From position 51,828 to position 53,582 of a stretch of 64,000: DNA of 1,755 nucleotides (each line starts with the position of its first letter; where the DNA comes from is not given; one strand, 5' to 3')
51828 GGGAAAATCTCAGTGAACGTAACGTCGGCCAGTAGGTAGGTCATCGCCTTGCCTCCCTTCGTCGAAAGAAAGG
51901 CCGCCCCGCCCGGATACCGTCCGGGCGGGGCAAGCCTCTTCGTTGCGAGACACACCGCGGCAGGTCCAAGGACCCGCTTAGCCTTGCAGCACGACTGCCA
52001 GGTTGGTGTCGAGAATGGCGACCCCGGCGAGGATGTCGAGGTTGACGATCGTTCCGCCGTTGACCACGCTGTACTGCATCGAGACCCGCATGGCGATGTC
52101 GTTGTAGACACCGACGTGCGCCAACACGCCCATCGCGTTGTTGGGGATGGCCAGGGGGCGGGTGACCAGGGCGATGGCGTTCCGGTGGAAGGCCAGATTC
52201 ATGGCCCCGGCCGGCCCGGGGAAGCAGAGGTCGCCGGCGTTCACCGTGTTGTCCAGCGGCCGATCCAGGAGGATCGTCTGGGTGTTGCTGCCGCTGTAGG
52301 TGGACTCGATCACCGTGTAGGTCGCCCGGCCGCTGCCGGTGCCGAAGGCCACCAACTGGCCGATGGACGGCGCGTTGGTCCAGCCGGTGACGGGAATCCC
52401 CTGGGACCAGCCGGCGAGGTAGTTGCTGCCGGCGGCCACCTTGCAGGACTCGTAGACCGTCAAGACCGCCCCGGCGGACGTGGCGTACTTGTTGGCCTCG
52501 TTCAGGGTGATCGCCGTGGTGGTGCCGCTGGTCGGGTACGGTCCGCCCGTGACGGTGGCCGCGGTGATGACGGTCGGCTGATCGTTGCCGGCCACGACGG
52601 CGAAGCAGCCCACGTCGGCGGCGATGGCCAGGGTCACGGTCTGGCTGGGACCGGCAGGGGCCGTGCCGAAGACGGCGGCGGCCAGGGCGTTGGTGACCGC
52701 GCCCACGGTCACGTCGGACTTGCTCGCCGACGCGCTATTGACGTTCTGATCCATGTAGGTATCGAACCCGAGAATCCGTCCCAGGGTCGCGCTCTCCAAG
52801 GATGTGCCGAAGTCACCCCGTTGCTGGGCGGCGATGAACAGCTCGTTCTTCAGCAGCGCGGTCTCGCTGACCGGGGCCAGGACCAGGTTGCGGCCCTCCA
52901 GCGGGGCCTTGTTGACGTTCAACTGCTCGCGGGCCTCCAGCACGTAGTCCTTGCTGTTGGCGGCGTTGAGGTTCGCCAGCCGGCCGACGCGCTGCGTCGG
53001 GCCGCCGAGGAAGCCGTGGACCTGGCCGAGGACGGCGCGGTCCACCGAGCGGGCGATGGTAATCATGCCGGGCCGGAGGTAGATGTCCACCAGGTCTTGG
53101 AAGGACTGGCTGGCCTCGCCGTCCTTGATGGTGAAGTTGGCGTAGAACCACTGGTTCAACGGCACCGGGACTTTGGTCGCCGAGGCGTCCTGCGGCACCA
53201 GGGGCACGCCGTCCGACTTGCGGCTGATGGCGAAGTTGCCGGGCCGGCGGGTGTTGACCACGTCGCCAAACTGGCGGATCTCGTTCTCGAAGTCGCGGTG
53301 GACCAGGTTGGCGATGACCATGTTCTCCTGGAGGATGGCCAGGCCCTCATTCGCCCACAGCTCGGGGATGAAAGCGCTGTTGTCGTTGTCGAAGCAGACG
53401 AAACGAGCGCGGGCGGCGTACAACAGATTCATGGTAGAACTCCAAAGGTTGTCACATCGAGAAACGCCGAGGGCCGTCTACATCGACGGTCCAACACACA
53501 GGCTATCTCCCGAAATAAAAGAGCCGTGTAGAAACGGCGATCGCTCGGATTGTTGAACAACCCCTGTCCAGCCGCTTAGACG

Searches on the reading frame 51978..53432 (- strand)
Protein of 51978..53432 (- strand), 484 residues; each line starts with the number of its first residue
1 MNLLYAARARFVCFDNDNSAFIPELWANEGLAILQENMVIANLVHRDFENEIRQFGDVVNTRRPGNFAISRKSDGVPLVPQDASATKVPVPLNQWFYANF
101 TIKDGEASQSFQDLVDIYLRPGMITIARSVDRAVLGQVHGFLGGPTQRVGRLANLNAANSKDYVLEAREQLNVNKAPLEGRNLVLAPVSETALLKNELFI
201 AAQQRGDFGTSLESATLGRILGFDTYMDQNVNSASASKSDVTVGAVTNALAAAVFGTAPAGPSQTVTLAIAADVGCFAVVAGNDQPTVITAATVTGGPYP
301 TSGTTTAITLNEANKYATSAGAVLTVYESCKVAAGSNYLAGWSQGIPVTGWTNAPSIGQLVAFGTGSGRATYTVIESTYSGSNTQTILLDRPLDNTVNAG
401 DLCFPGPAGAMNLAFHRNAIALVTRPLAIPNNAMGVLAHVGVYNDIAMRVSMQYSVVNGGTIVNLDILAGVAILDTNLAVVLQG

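Call 24: search_protein_families(library=phrogs, proteins=[window:51978-53432:-], max_evalue=0.001)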
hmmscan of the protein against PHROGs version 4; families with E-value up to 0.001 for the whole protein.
window:51978-53432:- (484 aa): 2 families
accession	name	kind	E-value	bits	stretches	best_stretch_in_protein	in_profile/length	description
phrog_283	-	head and packaging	5.2e-47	162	1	20-482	7-381/385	major head protein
phrog_267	-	head and packaging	2.1e-26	94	1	15-257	34-277/410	major head protein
